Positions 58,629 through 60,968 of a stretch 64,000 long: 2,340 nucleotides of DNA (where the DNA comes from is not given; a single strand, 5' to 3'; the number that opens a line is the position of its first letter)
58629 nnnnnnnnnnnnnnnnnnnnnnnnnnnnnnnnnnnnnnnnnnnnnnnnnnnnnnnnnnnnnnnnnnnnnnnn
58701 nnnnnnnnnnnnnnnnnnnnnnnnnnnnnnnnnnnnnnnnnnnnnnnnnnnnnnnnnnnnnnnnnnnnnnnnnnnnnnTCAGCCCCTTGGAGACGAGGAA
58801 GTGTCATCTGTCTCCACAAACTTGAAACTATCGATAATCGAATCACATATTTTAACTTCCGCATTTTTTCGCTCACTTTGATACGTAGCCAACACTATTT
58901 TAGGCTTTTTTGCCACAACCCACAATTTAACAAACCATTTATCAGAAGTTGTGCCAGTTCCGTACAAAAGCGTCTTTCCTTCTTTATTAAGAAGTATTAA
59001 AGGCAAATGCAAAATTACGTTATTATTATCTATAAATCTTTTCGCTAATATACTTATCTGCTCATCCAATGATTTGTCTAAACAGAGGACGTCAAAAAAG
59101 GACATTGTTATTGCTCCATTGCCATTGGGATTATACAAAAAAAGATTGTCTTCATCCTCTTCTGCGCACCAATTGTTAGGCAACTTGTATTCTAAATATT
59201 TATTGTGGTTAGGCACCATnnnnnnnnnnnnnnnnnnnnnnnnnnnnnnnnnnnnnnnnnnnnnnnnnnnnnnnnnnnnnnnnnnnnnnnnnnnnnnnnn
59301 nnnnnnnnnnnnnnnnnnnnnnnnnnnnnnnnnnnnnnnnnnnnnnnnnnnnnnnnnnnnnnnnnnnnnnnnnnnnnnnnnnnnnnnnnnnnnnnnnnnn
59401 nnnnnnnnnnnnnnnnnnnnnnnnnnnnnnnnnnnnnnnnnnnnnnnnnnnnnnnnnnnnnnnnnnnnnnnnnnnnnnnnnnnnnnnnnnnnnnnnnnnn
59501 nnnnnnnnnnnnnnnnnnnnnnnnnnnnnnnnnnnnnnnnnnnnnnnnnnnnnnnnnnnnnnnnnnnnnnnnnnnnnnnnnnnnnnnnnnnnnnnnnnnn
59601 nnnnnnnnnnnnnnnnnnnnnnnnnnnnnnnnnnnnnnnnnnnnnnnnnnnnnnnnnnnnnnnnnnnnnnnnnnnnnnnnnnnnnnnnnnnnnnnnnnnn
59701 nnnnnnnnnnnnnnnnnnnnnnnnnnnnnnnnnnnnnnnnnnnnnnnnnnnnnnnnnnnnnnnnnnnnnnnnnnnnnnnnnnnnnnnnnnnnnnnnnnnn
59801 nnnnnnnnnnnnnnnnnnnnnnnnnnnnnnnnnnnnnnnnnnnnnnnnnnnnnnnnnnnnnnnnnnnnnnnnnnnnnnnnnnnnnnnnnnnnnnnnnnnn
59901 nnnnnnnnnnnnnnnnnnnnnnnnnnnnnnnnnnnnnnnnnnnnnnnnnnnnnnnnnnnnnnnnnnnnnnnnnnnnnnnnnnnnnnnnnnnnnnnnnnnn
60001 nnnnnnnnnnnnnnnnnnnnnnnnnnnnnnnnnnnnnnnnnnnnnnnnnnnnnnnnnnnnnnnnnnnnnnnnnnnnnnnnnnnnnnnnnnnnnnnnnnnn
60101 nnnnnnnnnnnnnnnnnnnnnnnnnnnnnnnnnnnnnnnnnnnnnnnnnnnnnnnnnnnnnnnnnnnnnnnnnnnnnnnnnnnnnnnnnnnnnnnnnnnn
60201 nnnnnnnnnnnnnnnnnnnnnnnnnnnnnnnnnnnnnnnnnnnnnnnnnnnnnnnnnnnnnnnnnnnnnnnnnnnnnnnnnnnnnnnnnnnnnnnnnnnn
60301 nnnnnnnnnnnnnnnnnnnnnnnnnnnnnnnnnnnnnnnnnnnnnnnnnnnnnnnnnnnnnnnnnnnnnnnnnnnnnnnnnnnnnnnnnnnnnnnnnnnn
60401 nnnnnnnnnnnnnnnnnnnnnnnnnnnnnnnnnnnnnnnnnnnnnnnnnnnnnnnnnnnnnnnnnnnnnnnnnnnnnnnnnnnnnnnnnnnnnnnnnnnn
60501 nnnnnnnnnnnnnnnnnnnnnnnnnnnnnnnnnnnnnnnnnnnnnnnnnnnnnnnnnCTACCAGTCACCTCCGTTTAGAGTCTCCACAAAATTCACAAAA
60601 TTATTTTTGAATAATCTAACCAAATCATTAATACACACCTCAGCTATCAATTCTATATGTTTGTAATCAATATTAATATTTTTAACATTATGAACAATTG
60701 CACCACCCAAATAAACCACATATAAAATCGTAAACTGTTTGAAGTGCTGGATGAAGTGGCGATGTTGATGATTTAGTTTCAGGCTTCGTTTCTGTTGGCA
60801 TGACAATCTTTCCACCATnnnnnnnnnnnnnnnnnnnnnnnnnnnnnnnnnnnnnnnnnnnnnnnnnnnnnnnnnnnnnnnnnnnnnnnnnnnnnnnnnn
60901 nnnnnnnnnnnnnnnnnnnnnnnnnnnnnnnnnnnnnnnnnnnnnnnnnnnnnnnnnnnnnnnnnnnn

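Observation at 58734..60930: Array of unrelated small ORFs, each closed by the same ~80-bp module (cassette-like architecture with no recombinase in view)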

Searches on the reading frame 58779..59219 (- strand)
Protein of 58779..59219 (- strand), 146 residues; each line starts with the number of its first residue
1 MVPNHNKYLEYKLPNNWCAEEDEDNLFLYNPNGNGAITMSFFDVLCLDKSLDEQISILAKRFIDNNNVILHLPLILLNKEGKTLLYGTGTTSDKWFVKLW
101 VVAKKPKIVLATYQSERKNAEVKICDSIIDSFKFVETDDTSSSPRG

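Call 10: search_protein_families(library=pfam, proteins=[window:58779-59219:-], max_evalue=1)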
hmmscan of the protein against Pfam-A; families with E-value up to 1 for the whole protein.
window:58779-59219:- (146 aa): 3 families
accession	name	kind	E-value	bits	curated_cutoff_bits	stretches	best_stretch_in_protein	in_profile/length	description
PF12712.13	DUF3805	-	0.0041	17.6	22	1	9-34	10-37/152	Domain of unknown function (DUF3805)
PF18933.6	PsbP_2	-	0.028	14.9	27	1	9-134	54-184/184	PsbP-like protein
PF05788.18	Orbi_VP1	-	0.091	10.6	27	1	90-121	258-289/1302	Orbivirus RNA-dependent RNA polymerase (VP1)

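Call 55: search_protein_families(library=ncbifam, proteins=[window:58779-59219:-], max_evalue=0.01)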
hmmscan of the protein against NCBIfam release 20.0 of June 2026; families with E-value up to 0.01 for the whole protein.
window:58779-59219:- (146 aa): 0 families

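Call 60: list_cluster_members(proteins=[window:58779-59219:-, window:59245-59712:-, window:59930-60556:-, window:60558-60806:-, L025:13404-13865:+, L019:11977-12417:-])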
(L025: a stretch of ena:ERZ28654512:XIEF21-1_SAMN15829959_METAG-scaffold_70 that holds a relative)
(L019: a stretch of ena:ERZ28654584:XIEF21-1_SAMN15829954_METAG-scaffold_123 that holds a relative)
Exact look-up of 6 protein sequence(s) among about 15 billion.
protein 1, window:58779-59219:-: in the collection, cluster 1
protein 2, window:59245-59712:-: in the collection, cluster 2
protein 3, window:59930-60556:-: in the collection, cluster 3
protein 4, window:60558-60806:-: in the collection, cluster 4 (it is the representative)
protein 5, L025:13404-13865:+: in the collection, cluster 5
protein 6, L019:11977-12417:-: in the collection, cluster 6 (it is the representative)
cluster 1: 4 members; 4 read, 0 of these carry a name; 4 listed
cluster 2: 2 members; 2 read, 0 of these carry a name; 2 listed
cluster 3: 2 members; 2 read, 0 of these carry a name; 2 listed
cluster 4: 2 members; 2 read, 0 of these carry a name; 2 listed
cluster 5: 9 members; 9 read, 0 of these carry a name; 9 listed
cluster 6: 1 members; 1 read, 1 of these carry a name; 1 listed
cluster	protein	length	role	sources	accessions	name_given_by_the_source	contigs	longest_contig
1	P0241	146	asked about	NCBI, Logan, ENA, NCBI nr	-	-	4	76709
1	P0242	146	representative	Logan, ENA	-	-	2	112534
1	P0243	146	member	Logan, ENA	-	-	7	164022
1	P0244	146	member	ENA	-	-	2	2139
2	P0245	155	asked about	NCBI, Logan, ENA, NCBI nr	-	-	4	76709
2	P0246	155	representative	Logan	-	-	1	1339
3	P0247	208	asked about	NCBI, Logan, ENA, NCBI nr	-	-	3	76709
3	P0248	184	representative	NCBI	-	-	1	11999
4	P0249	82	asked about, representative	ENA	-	-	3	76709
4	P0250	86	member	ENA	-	-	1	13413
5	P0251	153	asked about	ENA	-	-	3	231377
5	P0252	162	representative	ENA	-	-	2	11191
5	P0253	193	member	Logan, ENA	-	-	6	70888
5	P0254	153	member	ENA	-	-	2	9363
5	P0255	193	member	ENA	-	-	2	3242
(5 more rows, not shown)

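Call 63: find_encoding_contigs(protein=P0243, flank=8000, max_places=4)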
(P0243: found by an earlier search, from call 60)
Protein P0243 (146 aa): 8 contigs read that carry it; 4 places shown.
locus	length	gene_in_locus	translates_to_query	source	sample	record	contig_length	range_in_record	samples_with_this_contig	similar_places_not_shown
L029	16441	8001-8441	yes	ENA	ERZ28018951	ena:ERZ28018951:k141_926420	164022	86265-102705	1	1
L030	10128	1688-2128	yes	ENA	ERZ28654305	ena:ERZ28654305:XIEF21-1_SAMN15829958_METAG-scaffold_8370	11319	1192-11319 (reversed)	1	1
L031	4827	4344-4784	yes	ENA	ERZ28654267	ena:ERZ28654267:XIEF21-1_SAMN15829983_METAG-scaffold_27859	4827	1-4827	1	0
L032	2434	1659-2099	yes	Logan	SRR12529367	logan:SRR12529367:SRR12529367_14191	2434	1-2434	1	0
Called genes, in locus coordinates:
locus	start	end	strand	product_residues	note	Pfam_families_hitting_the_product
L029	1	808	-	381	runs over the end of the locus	PF13529:Peptidase_C39_2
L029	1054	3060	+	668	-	PF22745:Nlig-Ia, PF01653:DNA_ligase_aden, PF03120:OB_DNA_ligase, PF12826:HHH_2, PF14520:HHH_5 (weak), PF00533:BRCT, PF16589:BRCT_2 (weak)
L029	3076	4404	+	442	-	PF01743:PolyA_pol, PF12627:PolyA_pol_RNAbd, PF01966:HD, PF13735:tRNA_NucTran2_2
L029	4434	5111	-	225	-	PF14285:DUF4367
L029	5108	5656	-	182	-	PF04542:Sigma70_r2, PF08281:Sigma70_r4_2, PF04545:Sigma70_r4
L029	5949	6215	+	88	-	-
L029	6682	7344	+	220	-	-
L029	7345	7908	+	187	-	-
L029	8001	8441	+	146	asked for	-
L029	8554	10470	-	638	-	PF13727:CoA_binding_3, PF00106:adh_short (faint), PF01073:3Beta_HSD, PF01370:Epimerase, PF02719:Polysacc_synt_2, PF04321:RmlD_sub_bind, PF07993:NAD_binding_4 (faint), PF16363:GDP_Man_Dehyd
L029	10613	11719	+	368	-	PF00091:Tubulin, PF12327:FtsZ_C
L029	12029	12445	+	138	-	PF00164:Ribosom_S12_S23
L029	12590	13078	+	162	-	PF00177:Ribosomal_S7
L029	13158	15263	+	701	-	PF00009:GTP_EFTU, PF03144:GTP_EFTU_D2, PF22042:EF-G_D2, PF14492:EFG_III, PF16658:RF3_C (weak), PF03764:EFG_IV, PF00679:EFG_C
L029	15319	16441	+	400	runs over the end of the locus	PF00009:GTP_EFTU, PF03144:GTP_EFTU_D2, PF03143:GTP_EFTU_D3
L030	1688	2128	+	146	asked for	-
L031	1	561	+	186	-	?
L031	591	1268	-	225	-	PF14285:DUF4367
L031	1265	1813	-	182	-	PF04542:Sigma70_r2, PF08281:Sigma70_r4_2, PF04545:Sigma70_r4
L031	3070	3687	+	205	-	-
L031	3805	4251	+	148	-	-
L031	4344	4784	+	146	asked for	-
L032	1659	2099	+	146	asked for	-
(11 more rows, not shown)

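Call 71: search_protein_families(library=pfam, proteins=[L029:5949-6215:+, L029:7345-7908:+, L031:3070-3687:+], max_evalue=0.01)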
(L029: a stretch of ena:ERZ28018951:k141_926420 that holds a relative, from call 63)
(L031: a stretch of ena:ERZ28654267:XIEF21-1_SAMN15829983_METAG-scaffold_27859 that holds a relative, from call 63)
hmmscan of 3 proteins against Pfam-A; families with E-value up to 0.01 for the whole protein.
L029:5949-6215:+ (88 aa): 0 families

L029:7345-7908:+ (187 aa): 0 families

L031:3070-3687:+ (205 aa): 0 families

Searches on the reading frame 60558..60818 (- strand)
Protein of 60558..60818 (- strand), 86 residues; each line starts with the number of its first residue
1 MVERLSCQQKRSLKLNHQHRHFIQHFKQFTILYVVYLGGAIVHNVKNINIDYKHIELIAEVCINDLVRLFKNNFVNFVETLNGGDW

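Call 10: search_protein_families(library=pfam, proteins=[window:60558-60818:-], max_evalue=1)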
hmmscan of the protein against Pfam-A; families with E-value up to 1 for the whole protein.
window:60558-60818:- (86 aa): 1 family
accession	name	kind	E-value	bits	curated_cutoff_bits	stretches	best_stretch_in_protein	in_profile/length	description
PF10323.15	7TM_GPCR_Srv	-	0.051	13.4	21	1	16-69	107-163/283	Serpentine type 7TM GPCR chemoreceptor Srv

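Call 55: search_protein_families(library=ncbifam, proteins=[window:60558-60818:-], max_evalue=0.01)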
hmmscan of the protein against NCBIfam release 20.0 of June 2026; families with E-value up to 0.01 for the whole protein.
window:60558-60818:- (86 aa): 0 families

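Call 71: search_protein_families(library=pfam, proteins=[L029:5949-6215:+, L029:7345-7908:+, L031:3070-3687:+], max_evalue=0.01)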
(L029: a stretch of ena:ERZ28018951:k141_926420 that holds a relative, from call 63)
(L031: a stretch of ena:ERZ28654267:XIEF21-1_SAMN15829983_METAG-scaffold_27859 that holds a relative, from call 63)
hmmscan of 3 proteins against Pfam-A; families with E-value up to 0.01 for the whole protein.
L029:5949-6215:+ (88 aa): 0 families

L029:7345-7908:+ (187 aa): 0 families

L031:3070-3687:+ (205 aa): 0 families
